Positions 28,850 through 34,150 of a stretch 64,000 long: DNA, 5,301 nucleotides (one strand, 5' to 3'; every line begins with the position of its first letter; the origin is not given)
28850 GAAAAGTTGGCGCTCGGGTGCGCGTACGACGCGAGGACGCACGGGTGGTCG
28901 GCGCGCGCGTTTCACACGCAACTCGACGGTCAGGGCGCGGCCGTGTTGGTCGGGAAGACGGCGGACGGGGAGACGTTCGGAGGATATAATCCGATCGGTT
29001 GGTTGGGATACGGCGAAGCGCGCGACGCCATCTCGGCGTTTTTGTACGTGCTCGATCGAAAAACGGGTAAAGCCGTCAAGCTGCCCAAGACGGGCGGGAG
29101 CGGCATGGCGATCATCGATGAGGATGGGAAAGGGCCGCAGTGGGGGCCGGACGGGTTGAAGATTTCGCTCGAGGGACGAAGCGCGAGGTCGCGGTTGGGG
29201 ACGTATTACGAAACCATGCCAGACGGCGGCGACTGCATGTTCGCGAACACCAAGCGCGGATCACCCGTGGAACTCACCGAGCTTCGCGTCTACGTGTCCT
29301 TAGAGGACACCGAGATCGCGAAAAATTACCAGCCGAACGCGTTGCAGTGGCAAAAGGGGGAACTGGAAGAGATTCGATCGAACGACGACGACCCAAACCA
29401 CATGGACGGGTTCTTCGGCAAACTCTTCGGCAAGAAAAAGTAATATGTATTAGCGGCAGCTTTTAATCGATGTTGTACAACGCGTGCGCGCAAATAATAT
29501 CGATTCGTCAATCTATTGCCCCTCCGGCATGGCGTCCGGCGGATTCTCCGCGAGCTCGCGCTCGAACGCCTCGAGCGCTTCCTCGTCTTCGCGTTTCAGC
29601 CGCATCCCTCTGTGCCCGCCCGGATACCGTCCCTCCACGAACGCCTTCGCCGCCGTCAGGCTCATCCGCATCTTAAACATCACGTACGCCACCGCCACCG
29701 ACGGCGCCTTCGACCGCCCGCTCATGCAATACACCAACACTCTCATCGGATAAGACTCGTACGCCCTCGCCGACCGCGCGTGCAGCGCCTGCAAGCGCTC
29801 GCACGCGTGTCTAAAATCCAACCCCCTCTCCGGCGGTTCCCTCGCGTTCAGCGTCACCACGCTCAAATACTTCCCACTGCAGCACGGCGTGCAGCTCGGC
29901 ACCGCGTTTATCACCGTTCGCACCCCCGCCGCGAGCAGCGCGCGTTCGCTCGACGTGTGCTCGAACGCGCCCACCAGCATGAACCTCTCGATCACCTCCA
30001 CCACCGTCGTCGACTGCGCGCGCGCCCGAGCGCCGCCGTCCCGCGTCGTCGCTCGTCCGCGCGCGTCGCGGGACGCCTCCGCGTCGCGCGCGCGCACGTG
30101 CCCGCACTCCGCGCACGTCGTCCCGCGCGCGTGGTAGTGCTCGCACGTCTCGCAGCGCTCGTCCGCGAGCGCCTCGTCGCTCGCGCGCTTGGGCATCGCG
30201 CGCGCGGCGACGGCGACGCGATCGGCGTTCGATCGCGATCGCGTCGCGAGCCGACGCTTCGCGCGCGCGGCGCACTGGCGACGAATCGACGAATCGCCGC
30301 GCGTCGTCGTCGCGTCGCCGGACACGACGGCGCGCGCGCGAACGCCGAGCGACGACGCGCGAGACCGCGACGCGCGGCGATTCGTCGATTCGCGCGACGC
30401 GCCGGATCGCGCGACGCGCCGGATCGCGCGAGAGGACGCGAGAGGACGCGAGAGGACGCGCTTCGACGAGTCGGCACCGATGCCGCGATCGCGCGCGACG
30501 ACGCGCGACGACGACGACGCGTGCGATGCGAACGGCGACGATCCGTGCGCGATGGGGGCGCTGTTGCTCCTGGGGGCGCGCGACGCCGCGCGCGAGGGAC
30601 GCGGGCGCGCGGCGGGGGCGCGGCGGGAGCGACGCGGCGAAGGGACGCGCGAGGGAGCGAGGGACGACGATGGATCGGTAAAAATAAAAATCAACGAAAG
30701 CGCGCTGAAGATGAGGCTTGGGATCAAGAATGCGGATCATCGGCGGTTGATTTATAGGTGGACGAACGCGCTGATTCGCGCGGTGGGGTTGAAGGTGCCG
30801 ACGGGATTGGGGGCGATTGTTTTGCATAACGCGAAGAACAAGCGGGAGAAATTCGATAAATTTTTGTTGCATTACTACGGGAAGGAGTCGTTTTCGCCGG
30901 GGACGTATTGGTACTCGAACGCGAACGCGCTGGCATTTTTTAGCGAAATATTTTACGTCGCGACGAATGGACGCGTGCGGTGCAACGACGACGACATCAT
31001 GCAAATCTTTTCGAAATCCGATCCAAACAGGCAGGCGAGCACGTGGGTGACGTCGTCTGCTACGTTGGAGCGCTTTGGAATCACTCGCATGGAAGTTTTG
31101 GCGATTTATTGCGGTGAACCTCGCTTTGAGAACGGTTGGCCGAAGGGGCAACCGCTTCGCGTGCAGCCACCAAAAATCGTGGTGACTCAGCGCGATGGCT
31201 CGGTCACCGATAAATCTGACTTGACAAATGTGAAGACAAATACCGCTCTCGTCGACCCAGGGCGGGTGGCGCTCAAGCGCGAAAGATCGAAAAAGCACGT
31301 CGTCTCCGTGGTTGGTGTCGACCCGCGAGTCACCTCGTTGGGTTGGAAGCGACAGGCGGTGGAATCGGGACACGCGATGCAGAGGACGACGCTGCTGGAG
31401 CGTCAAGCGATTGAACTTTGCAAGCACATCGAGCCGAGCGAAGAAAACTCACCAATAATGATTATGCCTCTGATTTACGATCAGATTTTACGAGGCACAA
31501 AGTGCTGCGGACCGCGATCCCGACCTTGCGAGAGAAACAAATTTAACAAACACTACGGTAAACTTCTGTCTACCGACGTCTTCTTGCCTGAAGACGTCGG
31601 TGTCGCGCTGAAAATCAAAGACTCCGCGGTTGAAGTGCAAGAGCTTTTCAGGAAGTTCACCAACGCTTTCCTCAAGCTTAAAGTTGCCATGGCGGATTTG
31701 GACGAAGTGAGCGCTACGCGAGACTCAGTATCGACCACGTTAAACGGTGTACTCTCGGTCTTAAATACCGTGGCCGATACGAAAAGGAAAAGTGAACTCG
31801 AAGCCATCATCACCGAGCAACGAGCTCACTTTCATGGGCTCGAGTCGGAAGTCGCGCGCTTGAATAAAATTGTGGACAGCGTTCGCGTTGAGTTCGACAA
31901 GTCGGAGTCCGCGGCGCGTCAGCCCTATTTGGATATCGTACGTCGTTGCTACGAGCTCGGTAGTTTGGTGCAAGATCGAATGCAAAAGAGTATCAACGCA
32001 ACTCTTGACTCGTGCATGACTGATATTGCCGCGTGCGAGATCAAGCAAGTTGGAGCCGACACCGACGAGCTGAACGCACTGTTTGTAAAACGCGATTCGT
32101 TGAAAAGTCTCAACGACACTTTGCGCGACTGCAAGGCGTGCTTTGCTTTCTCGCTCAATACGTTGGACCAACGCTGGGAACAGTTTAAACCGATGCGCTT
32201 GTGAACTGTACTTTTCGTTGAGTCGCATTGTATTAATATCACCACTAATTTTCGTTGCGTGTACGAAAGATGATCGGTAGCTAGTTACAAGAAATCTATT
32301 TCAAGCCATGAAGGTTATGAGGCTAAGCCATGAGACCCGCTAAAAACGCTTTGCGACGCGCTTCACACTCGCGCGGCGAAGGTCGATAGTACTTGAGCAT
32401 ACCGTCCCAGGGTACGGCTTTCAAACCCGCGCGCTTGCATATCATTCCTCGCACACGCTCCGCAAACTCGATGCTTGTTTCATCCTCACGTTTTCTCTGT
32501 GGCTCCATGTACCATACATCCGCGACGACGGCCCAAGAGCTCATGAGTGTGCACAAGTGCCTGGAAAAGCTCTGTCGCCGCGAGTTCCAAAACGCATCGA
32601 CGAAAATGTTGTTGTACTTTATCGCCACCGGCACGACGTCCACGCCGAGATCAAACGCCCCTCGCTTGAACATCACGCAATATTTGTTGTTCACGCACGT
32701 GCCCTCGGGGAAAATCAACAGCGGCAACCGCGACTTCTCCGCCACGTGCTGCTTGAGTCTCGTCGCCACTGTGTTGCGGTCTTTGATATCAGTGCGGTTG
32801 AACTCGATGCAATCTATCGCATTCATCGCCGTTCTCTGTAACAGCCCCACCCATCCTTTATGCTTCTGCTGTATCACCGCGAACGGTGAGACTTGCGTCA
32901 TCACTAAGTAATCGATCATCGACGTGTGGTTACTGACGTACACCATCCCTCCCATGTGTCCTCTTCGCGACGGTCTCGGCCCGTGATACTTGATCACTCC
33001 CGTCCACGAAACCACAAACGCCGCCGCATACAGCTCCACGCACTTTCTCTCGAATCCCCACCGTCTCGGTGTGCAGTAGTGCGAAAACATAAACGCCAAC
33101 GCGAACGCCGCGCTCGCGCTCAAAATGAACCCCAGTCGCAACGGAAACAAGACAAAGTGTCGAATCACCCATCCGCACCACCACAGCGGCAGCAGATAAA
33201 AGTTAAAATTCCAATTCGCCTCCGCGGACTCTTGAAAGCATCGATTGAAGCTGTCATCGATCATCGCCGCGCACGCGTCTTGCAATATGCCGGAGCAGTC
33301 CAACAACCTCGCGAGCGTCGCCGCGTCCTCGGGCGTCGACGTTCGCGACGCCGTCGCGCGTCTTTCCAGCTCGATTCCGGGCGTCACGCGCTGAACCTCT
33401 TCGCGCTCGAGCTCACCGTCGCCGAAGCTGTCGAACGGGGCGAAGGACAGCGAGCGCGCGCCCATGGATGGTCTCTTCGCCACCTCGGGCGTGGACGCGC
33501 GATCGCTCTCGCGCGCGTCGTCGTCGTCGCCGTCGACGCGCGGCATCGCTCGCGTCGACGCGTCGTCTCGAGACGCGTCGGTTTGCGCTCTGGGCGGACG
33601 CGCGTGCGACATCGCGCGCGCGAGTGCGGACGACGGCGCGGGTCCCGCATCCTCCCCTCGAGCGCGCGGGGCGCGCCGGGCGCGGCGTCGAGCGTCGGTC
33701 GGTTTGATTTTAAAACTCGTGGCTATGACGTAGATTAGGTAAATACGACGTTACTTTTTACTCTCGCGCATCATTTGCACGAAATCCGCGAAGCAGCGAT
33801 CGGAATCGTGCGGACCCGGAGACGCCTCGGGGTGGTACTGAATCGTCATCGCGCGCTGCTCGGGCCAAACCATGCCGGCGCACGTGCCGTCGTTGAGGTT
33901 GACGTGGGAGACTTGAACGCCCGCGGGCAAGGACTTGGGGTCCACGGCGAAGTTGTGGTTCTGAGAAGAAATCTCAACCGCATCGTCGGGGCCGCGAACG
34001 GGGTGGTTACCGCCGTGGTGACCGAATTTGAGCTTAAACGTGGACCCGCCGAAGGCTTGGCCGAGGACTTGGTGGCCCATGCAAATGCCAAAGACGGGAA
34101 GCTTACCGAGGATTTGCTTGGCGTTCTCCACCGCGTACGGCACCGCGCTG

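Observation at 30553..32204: Low-GC orphan gene embedded in a very GC-rich neighbourhood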

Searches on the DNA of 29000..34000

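Call 58: search_rna_families(source=window, start=29000, end=34000, threshold=gathering)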
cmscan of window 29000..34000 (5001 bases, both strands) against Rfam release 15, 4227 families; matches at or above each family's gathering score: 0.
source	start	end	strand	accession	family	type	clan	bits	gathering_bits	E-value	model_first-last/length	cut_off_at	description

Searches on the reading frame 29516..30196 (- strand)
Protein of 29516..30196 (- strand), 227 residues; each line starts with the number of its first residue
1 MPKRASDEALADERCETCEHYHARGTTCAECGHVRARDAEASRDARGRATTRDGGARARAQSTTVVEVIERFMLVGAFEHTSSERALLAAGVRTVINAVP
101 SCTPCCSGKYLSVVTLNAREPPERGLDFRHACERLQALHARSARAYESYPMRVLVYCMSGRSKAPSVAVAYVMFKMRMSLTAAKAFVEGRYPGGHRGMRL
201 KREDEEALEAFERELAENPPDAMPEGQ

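Call 7: search_protein_families(library=pfam, proteins=[window:29516-30196:-], max_evalue=1)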
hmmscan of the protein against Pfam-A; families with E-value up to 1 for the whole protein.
window:29516-30196:- (227 aa): 3 families
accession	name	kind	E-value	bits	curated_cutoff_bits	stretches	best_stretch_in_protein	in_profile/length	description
PF00782.25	DSPc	-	1.3e-06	28.7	33.5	1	147-193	70-116/133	Dual specificity phosphatase, catalytic domain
PF01783.29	Ribosomal_L32p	-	0.01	16.4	21.3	1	13-39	27-53/56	Ribosomal L32p protein family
PF07282.18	Cas12f1-like_TNB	-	0.067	13.8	26.3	1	13-43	29-58/60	Cas12f1-like, TNB domain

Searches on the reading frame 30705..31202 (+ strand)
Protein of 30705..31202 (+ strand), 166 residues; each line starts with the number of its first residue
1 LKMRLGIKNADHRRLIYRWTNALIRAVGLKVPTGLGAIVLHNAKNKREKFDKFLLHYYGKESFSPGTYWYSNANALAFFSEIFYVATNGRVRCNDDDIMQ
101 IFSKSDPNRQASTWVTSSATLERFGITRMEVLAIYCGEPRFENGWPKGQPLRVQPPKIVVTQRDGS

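Call 34: search_solved_structures(query=A4, max_evalue=10)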
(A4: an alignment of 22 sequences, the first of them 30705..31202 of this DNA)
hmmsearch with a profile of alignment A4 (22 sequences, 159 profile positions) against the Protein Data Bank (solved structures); distinct sequences matched with E-value up to 10: 2.
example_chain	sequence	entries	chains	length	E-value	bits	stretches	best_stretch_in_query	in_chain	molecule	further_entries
9jzo_A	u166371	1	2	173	0.15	15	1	32-84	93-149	Endolysine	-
5ikc_B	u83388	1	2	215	1.1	12.3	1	107-156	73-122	Ighg protein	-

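Call 35: find_homologous_proteins(query=A4, max_evalue=0.001)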
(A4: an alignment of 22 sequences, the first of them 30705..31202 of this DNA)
Query A4 (22 sequences) (166 aa, profile of the alignment): 19 proteins with E <= 0.001 among 4787 candidates.
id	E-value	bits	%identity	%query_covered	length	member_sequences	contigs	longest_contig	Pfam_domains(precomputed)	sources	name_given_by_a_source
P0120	5.6e-63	229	51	91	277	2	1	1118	-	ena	-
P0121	1.5e-61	225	52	91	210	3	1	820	-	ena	-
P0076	3.5e-60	220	49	90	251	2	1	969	-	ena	-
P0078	2.0e-59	218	51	87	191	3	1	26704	-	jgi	jgi:hypothetical protein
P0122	7.0e-53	197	38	89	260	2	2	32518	-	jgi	jgi:hypothetical protein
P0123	1.6e-51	192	41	91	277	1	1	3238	-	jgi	-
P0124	2.6e-49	185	38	96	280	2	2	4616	-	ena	-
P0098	3.6e-40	155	30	64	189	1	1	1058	-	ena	-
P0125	1.8e-35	140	32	66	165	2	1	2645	-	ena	-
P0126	1.2e-31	128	61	51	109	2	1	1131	-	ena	-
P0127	5.0e-30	122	29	62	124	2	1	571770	-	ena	-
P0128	2.0e-28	117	48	56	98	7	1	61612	-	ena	-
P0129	1.2e-24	105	33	62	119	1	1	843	-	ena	-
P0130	1.1e-22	98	25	66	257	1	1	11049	-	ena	-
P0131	2.3e-22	97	32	45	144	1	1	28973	-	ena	-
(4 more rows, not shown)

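Call 38: predict_structure(alignment_id=A4)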
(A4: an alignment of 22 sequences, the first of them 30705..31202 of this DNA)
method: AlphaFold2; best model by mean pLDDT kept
length: 166 residues; sequences in the alignment: 22
mean_pLDDT: 87.9   pTM: 0.84
mean pLDDT of the five models: 87.9, 87.1, 86.5, 86.3, 85.4
residues with pLDDT >= 90: 123; 70-90: 19; 50-70: 18; < 50: 6
segments of 3 or more residues with pLDDT < 50: none
pLDDT, mean of each block of 10 residues (from residue 1): 70 95 92 58 82 95 96 96 97 96 92 92 97 95 95 83 49
secondary structure, 60 per line:
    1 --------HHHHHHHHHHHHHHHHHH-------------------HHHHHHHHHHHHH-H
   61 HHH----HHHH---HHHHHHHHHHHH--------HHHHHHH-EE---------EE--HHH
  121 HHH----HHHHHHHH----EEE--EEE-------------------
elements in order: H9-26 H46-58 H60-63 H68-71 H75-86 H95-101 H118-123 H128-135 E140-142 E145-147

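Call 41: find_related_loci(query=A4, collection=viral_contigs, flank=5000)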
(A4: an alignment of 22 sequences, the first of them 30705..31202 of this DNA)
Query A4 (166 aa) in viral_contigs; peptide patterns used: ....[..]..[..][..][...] (x = any residue, [..] = any of these).
8 stretches matched a pattern, but none encodes a relative of the query by tblastn (E <= 1e-3).

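Call 44: find_encoding_contigs(protein=P0122, flank=8000, max_places=1)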
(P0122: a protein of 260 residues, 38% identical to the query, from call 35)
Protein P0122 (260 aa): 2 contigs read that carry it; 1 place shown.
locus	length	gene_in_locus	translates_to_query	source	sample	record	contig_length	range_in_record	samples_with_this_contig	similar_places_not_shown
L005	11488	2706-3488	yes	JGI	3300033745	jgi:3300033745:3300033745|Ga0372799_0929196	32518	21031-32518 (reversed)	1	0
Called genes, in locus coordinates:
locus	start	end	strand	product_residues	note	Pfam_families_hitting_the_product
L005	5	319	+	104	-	-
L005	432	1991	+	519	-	-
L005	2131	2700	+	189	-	-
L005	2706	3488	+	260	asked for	-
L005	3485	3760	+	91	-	-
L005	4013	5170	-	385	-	PF00667:FAD_binding_1, PF00175:NAD_binding_1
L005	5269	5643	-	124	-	-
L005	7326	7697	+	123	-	-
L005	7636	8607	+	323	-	PF02353:CMAS, PF05175:MTS, PF13489:Methyltransf_23, PF13847:Methyltransf_31, PF08241:Methyltransf_11, PF08242:Methyltransf_12, PF13649:Methyltransf_25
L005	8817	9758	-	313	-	PF00069:Pkinase, PF07714:PK_Tyr_Ser-Thr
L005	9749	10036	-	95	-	-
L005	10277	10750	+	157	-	-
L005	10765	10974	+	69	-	PF23411:Beta-prop_Vps41 (weak), PF00400:WD40 (weak)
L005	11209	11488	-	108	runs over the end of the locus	-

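Call 53: fold_search(model_id=the predicted structure, library=viral)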
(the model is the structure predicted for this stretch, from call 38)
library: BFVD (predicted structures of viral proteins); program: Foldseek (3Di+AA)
matches with E <= 10: 28; with E <= 0.001: 0
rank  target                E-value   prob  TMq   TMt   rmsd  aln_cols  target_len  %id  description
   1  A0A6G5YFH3            1.3e+00  0.02  0.14  0.08  21.4       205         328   10  (no name in the UniProt tables at hand)
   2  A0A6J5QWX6            2.4e+00  0.03  0.15  0.15  14.0       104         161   17  Helix-turn-helix domain containing protein [uncultured Caudovirales phage]
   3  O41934                3.0e+00  0.01  0.13  0.13  18.2       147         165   12  Uncharacterized protein [Murid herpesvirus 4]
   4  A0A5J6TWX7            3.9e+00  0.01  0.15  0.18  20.7       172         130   10  (no name in the UniProt tables at hand)
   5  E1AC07                4.3e+00  0.01  0.15  0.07  20.2       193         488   12  (no name in the UniProt tables at hand)
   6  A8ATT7                4.9e+00  0.01  0.10  0.14  13.9        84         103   19  (no name in the UniProt tables at hand)
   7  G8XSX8                5.5e+00  0.01  0.15  0.09  21.3       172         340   13  Envelope glycoprotein O [Saimiriine betaherpesvirus 4]
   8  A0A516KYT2            5.8e+00  0.04  0.14  0.25   3.8        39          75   18  (no name in the UniProt tables at hand)
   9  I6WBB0                5.8e+00  0.01  0.11  0.17  11.5        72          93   10  Uncharacterized protein [Aeromonas phage CC2]
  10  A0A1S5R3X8            5.8e+00  0.01  0.18  0.16  12.7       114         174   11  DUF7390 domain-containing protein [Pseudomonas phage pf16]
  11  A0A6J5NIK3            6.6e+00  0.01  0.13  0.13  26.4       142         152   11  Uncharacterized protein [uncultured Caudovirales phage]
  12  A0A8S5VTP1            7.0e+00  0.03  0.15  0.14  11.8        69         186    9  Uncharacterized protein [Ackermannviridae sp.]
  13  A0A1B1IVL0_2          7.0e+00  0.01  0.12  0.04  18.9       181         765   14  (no name in the UniProt tables at hand)
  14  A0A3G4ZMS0            7.4e+00  0.04  0.11  0.12   3.8        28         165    7  Uncharacterized protein [Terrestrivirus sp.]
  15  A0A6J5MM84            7.4e+00  0.01  0.12  0.20   8.3        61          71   16  HTH_XRE domain containing protein [uncultured Caudovirales phage]
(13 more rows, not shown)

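Call 64: search_protein_families(library=pfam, alignment_id=A4, max_evalue=10)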
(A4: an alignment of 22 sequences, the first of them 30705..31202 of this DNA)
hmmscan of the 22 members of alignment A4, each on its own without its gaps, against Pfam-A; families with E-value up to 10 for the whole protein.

A. member 1, window:30705-31202:+ (166 aa): 1 family
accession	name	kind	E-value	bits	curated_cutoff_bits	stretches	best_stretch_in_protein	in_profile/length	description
PF01872.23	RibD_C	-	0.081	13.2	24.1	1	107-163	17-80/197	RibD C-terminal domain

B. families by the number of members that match (of 22 scanned): 6 families
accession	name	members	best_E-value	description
PF07308.18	DUF1456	1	0.023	Protein of unknown function (DUF1456)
PF08887.16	GAD-like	1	0.035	GAD-like domain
PF21061.3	Reovirus_L2_7th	1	0.07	Reovirus core-spike protein lambda-2 (L2), 7th domain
PF01872.23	RibD_C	1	0.081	RibD C-terminal domain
PF20498.3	DUF6728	1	0.1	Family of unknown function (DUF6728)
PF12728.13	HTH_17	1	0.23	Helix-turn-helix domain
